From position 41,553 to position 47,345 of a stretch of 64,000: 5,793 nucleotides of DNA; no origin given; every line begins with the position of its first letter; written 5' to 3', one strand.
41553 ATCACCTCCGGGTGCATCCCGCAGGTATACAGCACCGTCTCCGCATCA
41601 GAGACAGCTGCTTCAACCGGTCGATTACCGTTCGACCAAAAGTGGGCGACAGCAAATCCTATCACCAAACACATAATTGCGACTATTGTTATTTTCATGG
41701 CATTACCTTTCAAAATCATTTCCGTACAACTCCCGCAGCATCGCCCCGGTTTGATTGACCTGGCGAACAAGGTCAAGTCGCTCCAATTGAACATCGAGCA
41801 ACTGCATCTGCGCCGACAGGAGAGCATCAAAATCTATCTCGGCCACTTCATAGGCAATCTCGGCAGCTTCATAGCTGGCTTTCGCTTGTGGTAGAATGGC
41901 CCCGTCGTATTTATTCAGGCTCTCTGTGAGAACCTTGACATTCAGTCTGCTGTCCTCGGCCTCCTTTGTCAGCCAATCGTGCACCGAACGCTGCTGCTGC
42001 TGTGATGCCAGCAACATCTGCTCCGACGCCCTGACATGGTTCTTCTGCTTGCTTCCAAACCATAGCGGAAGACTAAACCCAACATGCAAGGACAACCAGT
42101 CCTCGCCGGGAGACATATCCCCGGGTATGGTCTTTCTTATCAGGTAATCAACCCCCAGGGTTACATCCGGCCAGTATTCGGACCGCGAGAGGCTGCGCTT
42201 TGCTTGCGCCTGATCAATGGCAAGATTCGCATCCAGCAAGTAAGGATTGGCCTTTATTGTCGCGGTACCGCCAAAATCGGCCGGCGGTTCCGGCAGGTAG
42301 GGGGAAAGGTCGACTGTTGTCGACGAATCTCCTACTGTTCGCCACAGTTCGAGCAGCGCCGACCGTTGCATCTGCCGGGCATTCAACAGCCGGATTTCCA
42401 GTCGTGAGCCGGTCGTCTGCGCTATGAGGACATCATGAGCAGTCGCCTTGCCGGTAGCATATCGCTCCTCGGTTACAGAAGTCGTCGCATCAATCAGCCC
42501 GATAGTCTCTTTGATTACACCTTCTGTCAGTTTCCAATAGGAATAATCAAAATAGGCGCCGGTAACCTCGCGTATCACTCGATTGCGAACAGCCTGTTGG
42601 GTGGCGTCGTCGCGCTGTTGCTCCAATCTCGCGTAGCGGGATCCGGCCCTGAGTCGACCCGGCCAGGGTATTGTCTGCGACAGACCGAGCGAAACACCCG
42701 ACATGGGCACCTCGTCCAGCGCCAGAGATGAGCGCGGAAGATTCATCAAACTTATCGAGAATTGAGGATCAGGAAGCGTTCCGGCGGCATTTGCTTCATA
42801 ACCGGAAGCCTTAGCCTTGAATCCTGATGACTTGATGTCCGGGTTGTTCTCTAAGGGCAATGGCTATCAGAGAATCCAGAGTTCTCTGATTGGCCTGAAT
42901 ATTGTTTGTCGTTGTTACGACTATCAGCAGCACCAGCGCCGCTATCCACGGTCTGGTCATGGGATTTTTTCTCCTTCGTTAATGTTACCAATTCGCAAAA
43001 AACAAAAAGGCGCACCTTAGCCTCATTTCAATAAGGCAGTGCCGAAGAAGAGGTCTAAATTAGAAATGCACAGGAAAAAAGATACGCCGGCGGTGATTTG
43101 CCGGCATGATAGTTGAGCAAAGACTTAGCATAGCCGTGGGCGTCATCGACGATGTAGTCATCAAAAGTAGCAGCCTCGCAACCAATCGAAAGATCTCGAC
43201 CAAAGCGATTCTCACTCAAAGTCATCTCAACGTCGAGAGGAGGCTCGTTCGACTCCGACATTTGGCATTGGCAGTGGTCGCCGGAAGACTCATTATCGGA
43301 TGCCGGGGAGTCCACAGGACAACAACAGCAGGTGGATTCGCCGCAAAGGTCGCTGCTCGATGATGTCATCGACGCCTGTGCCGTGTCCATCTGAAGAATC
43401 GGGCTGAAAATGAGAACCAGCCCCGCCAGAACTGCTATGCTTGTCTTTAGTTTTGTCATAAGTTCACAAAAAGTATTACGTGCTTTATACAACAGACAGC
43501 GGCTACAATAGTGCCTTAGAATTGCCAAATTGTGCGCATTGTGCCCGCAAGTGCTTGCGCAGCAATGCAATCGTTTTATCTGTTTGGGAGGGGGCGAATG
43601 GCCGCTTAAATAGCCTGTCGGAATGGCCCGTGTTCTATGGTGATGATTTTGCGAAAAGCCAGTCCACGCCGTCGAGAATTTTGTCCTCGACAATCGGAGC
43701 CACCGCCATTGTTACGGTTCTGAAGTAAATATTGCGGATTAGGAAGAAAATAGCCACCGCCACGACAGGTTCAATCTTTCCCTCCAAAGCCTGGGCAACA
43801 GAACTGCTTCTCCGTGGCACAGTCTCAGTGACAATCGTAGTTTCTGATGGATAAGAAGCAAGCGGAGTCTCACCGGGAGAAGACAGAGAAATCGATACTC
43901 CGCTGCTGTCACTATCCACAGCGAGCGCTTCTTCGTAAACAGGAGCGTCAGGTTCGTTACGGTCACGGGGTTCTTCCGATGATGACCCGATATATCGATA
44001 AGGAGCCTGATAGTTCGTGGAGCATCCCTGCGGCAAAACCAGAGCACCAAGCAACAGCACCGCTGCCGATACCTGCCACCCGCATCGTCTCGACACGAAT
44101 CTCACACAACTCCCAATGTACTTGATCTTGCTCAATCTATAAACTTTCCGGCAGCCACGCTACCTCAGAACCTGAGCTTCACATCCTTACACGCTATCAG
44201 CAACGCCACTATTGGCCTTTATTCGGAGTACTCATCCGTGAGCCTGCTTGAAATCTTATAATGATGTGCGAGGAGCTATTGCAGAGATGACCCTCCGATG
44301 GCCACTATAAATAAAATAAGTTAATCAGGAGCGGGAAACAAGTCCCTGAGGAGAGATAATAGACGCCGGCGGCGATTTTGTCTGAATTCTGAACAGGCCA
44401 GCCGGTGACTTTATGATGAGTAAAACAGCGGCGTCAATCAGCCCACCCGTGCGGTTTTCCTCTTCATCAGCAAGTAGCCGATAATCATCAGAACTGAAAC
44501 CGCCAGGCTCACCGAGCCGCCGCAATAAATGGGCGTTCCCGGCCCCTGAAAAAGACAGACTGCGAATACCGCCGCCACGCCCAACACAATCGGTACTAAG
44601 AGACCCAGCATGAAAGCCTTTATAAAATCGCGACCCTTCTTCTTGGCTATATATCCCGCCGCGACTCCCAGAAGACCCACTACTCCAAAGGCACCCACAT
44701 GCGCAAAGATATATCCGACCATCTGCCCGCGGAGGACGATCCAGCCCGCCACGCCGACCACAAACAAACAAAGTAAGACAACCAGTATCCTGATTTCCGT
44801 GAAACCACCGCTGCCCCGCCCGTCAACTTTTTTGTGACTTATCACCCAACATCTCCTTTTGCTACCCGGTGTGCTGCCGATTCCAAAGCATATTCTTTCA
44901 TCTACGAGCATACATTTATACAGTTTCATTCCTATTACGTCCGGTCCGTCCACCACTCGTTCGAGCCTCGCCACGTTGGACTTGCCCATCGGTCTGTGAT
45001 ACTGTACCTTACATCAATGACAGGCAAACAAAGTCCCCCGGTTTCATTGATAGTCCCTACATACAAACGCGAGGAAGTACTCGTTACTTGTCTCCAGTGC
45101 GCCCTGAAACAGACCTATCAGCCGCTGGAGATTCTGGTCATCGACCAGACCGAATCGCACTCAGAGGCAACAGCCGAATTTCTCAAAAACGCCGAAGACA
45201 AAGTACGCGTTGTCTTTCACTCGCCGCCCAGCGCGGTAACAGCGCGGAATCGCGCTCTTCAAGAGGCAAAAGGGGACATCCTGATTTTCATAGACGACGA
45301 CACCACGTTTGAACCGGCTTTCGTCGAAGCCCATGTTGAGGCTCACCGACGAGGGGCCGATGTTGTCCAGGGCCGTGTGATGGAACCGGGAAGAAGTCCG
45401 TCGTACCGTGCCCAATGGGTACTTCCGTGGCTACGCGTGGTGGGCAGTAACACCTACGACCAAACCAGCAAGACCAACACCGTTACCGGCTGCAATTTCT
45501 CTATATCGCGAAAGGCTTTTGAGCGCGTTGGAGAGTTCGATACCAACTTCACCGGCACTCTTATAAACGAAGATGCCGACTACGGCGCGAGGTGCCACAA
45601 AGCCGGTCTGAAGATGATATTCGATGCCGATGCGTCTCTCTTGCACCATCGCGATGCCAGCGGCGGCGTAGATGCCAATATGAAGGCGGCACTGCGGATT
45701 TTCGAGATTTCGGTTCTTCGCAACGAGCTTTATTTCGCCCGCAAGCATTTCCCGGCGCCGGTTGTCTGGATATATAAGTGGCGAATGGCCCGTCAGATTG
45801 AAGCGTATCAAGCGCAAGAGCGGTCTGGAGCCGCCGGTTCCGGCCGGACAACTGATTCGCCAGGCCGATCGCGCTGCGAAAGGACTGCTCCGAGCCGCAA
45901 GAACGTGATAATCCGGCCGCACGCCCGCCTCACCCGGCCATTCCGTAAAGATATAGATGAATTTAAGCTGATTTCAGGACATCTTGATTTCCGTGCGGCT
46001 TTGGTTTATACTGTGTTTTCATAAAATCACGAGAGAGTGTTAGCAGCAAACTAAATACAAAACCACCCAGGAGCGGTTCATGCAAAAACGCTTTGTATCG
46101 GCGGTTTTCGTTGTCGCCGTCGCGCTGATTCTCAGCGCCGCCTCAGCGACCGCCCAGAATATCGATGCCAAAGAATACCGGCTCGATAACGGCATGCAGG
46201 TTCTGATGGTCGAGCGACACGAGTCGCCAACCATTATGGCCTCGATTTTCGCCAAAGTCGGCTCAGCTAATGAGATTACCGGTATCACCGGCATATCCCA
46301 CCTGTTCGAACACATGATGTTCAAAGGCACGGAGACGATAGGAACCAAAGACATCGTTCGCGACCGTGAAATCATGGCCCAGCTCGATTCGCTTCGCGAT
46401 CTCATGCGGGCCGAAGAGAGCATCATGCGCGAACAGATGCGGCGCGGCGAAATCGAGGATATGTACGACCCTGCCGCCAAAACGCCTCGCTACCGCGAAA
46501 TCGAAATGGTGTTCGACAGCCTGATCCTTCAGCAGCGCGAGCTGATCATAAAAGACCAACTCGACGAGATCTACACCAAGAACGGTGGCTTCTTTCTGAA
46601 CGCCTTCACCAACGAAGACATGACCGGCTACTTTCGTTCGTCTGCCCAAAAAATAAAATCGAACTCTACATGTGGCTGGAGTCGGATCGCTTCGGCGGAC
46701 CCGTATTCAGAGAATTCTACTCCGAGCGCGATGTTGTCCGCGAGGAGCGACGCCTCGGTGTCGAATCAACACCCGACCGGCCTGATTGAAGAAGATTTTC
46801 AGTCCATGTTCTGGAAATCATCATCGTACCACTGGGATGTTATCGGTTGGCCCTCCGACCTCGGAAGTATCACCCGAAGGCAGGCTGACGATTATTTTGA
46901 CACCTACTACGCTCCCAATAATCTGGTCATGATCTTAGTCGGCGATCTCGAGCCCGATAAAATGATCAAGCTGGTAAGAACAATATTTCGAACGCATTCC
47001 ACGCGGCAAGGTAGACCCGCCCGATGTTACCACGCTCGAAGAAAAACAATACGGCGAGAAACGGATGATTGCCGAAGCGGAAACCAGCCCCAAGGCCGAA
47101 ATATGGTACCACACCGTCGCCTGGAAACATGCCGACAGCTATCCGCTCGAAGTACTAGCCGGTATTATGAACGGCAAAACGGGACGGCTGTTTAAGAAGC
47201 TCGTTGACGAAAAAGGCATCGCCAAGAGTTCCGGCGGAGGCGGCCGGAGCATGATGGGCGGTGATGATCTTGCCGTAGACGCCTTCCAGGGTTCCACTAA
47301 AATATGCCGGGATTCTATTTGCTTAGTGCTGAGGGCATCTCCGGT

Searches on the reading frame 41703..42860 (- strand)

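Call 44: search_protein_families(library=ncbifam, proteins=[window:41703-42860:-], max_evalue=0.001)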
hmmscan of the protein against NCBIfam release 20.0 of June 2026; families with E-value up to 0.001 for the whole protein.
window:41703-42860:- (385 aa): 5 families
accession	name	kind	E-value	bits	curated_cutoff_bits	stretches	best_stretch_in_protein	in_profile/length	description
TIGR01844.1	type_I_sec_TolC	subfamily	8.4e-19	67.8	225.15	1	3-375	13-393/414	TolC family outer membrane protein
TIGR01845.1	outer_NodT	subfamily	2.2e-10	40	210.05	1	68-374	140-452/460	efflux transporter outer membrane subunit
NF007002.0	PRK09465.1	equivalog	5e-07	28.6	495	1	82-340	115-384/460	outer membrane channel protein TolC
NF007347.1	PRK09837.1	subfamily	2.2e-05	23.5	598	0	202-315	72-184/461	Cu(I)/Ag(I) efflux RND transporter outer membrane protein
NF045679.1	DiMtlExpIhpA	equivalog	3.1e-05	22.8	650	1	54-383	91-416/424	divalent metal ion exporter subunit IhpA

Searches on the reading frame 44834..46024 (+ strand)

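Call 44: search_protein_families(library=ncbifam, proteins=[window:44834-46024:+], max_evalue=0.001)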
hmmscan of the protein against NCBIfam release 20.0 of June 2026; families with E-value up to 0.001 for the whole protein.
window:44834-46024:+ (396 aa): 23 families
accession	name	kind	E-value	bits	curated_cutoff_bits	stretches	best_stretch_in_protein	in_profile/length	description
NF038299.1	EPS_HpsN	equivalog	4.1e-38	131.1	425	1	69-305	2-253/317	hormogonium polysaccharide biosynthesis glycosyltransferase HpsN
NF041875.1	EPS_EpsD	equivalog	2.5e-29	102.7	370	1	70-276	1-211/325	exopolysaccharide biosynthesis glycosyltransferase EpsD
TIGR03965.1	mycofact_glyco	equivalog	2.3e-17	63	280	1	56-274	62-284/467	mycofactocin biosynthesis glycosyltransferase MftF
NF041394.1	GtaseAglG_Halo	equivalog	2.9e-16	59.6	440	1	70-271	3-215/304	glucosyl-dolichyl phosphate glucuronosyltransferase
NF007482.0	PRK10073.1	equivalog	7.9e-13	48.1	423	1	66-169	4-108/334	glycosyltransferase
NF047683.1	TeichurnBiosyTuaG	equivalog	1.2e-12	48.1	400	1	65-168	3-108/252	teichuronic acid biosynthesis protein TuaG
TIGR03937.1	PgaC_IcaA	equivalog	2.4e-12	46.5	422.3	1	61-267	38-246/407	poly-beta-1,6-N-acetyl-D-glucosamine synthase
NF050050.1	ProtGlycPglI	equivalog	2.2e-11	43.7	500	1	68-178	2-115/306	GalNAc(5)-diNAcBac-PP-undecaprenol beta-1,3-glucosyltransferase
TIGR04017.1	WcaA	equivalog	2.8e-10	40.2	495.75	1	66-168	3-107/279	colanic acid biosynthesis glycosyltransferase WcaA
NF007453.0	PRK10018.1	equivalog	4.3e-10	39.7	382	1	65-167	3-107/280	colanic acid biosynthesis glycosyltransferase WcaA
TIGR04283.1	glyco_like_mftF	equivalog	2.3e-09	37.2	182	1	70-237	1-155/221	TIGR04283 family arsenosugar biosynthesis glycosyltransferase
TIGR04242.1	nodulat_NodC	equivalog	3.2e-08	32.9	550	1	63-169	43-154/395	chitooligosaccharide synthase NodC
NF038302.1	EPS_HpsE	equivalog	5.2e-08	32.2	300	1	71-169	4-109/307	hormogonium polysaccharide biosynthesis glycosyltransferase HpsE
TIGR03111.1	glyc2_xrt_Gpos1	hypoth_equivalog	1.2e-06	27.6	363.95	1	65-170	46-155/439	TIGR03111 family XrtG-associated glycosyltransferase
TIGR04440.1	glyco_TIGR04440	domain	1.3e-05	25.1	70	1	70-169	2-104/215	TIGR00180 family glycosyltransferase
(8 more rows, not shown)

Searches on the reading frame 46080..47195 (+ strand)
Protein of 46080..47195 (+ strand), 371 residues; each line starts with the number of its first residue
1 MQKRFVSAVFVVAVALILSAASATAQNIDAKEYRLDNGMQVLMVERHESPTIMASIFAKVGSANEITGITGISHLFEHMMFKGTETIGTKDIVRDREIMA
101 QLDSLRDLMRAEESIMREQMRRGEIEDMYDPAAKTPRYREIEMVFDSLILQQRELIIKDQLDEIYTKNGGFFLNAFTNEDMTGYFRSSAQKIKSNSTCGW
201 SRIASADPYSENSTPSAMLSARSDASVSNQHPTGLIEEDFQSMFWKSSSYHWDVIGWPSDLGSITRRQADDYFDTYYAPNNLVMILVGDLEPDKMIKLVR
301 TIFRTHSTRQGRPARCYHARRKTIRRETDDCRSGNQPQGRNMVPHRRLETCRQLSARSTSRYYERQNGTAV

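Call 44: search_protein_families(library=ncbifam, proteins=[window:46080-47195:+], max_evalue=0.001)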
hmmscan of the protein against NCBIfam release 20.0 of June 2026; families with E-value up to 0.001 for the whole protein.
window:46080-47195:+ (371 aa): 3 families
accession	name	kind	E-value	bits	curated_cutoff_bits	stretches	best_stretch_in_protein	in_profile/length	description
NF047421.1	YfmH_fam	equivalog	4e-11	42.7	250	1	244-309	159-224/425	EF-P 5-aminopentanol modification-associated protein YfmH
NF011681.0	PRK15101.1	equivalog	5.6e-06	24.6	765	1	32-85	46-99/961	pitrilysin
NF047422.1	YfmF_fam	equivalog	0.00014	20.9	285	1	241-324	151-235/412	EF-P 5-aminopentanol modification-associated protein YfmF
